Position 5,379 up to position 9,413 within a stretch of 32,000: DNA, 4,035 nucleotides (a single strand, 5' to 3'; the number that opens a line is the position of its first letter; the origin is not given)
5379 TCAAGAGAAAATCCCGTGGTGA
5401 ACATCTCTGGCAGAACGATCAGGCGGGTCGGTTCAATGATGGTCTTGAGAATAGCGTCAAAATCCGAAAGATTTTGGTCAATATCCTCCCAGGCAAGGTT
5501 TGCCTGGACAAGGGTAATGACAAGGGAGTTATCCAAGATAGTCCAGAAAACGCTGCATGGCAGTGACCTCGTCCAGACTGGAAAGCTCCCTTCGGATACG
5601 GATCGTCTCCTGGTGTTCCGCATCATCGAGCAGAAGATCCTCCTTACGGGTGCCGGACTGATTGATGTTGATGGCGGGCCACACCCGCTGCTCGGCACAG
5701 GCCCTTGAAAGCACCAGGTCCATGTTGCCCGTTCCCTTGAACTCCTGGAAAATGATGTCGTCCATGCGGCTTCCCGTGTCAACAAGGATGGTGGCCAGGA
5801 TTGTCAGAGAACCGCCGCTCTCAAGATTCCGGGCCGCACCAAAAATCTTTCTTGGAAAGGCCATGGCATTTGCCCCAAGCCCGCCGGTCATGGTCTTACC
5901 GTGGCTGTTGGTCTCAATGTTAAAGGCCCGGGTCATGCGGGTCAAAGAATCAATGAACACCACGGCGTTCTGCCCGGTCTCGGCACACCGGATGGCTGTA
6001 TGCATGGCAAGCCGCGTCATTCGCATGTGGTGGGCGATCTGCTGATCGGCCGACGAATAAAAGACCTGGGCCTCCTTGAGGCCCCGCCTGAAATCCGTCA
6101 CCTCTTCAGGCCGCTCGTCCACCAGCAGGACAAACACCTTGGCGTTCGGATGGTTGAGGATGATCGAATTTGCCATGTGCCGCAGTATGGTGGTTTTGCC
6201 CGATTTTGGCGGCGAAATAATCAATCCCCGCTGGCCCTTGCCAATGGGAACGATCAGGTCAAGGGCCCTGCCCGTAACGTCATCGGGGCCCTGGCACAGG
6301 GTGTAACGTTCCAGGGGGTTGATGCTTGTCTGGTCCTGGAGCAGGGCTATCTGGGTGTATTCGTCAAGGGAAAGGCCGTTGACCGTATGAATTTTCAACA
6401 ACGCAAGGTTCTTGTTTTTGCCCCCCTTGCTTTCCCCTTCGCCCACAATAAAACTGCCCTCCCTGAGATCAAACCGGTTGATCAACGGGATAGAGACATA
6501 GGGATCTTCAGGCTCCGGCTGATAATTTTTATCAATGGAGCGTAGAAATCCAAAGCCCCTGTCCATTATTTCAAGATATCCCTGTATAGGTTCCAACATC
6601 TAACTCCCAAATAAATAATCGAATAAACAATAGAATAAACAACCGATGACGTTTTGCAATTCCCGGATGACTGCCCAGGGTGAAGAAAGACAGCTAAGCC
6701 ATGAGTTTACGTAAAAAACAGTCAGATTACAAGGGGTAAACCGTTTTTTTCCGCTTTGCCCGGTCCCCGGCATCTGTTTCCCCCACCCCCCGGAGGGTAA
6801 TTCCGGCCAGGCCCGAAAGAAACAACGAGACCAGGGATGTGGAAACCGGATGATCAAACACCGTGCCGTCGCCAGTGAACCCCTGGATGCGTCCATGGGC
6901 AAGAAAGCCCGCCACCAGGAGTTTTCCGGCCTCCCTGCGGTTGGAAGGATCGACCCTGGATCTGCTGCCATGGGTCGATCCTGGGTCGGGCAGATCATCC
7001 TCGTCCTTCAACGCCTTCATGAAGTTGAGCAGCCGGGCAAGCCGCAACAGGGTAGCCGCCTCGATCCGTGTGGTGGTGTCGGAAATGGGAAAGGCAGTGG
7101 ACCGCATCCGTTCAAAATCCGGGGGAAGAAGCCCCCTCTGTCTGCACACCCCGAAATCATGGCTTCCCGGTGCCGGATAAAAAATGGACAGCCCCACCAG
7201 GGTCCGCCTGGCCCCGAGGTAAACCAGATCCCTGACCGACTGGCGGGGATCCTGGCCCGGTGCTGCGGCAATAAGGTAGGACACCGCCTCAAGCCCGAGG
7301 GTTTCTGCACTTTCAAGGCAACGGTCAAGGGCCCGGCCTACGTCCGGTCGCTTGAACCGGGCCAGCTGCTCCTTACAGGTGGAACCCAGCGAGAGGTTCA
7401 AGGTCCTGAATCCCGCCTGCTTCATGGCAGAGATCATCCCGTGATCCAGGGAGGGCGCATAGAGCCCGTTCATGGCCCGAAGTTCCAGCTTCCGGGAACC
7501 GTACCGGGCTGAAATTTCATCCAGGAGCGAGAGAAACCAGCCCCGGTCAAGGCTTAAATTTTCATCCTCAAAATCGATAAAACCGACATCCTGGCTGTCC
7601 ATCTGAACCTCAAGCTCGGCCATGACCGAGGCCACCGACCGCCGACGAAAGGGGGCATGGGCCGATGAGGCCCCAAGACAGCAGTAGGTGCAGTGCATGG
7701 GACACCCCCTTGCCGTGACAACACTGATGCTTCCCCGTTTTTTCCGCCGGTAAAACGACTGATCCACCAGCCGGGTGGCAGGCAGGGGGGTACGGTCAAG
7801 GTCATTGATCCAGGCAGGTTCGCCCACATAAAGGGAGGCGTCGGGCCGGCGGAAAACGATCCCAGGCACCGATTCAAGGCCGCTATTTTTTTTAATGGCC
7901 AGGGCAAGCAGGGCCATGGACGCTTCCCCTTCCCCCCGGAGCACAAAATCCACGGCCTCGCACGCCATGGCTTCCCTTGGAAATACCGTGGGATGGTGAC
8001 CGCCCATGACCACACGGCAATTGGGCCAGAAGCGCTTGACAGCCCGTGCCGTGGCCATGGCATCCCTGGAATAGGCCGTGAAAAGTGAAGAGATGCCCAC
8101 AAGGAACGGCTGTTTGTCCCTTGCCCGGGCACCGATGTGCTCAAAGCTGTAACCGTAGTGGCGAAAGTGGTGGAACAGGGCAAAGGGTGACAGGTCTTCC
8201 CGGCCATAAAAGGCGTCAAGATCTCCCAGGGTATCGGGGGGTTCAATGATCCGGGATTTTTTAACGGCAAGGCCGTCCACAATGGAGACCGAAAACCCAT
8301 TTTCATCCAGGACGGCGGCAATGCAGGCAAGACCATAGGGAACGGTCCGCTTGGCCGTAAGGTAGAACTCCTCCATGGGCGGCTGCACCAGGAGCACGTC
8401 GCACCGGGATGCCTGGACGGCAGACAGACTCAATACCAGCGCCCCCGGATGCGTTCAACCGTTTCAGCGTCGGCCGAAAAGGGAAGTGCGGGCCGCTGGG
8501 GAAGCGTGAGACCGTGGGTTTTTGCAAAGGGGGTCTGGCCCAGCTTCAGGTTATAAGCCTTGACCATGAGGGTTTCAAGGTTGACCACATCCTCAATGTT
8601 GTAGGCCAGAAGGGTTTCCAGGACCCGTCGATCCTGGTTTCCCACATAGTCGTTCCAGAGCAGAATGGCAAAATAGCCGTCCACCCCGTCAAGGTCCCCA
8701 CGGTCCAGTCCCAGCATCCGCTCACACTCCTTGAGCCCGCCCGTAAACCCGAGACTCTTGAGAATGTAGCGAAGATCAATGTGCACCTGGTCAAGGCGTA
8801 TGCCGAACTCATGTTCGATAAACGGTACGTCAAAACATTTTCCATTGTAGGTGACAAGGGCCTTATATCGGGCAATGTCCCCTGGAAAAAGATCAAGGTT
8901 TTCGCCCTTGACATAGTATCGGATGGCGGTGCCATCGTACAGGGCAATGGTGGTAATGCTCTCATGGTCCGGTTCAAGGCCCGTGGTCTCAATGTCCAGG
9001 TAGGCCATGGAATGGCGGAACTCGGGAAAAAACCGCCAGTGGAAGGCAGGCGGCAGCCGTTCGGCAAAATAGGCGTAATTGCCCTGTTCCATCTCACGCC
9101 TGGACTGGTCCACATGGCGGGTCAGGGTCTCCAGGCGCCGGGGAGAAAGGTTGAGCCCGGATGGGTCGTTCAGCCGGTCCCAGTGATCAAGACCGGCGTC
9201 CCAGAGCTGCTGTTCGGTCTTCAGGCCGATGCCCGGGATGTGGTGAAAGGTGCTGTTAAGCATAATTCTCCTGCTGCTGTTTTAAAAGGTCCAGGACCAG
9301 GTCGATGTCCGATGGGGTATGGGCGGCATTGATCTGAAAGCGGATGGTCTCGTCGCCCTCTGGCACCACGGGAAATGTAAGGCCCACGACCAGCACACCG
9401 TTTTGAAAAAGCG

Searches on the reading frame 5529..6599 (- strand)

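Call 66: search_protein_families(library=pfam, proteins=[window:5529-6599:-], max_evalue=0.0001)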
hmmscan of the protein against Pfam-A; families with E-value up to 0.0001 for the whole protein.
window:5529-6599:- (356 aa): 2 families
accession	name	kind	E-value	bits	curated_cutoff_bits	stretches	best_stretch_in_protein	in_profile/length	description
PF00006.31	ATP-synt_ab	-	1.8e-25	90.2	29.5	1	111-315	3-211/213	ATP synthase alpha/beta family, nucleotide-binding domain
PF07497.18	Rho_RNA_bind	-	8.9e-20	70.7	27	1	6-77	2-71/73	Rho termination factor, RNA-binding domain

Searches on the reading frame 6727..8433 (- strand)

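Call 66: search_protein_families(library=pfam, proteins=[window:6727-8433:-], max_evalue=0.0001)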
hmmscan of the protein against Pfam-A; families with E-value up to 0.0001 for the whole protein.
window:6727-8433:- (568 aa): 2 families
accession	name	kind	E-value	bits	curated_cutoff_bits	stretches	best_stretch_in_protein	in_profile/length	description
PF02310.24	B12-binding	-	1.6e-18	67.1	32.1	1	98-175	41-119/121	B12 binding domain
PF04055.27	Radical_SAM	-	1.1e-06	29.3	29.5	1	239-396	2-156/166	Radical SAM superfamily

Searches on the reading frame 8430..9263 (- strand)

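Call 66: search_protein_families(library=pfam, proteins=[window:8430-9263:-], max_evalue=0.0001)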
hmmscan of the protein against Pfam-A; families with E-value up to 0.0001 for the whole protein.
window:8430-9263:- (277 aa): 1 family
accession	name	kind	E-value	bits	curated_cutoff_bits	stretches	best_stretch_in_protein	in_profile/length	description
PF13482.12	RNase_H_2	-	1.4e-40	139.3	22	1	87-236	1-164/165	RNase_H superfamily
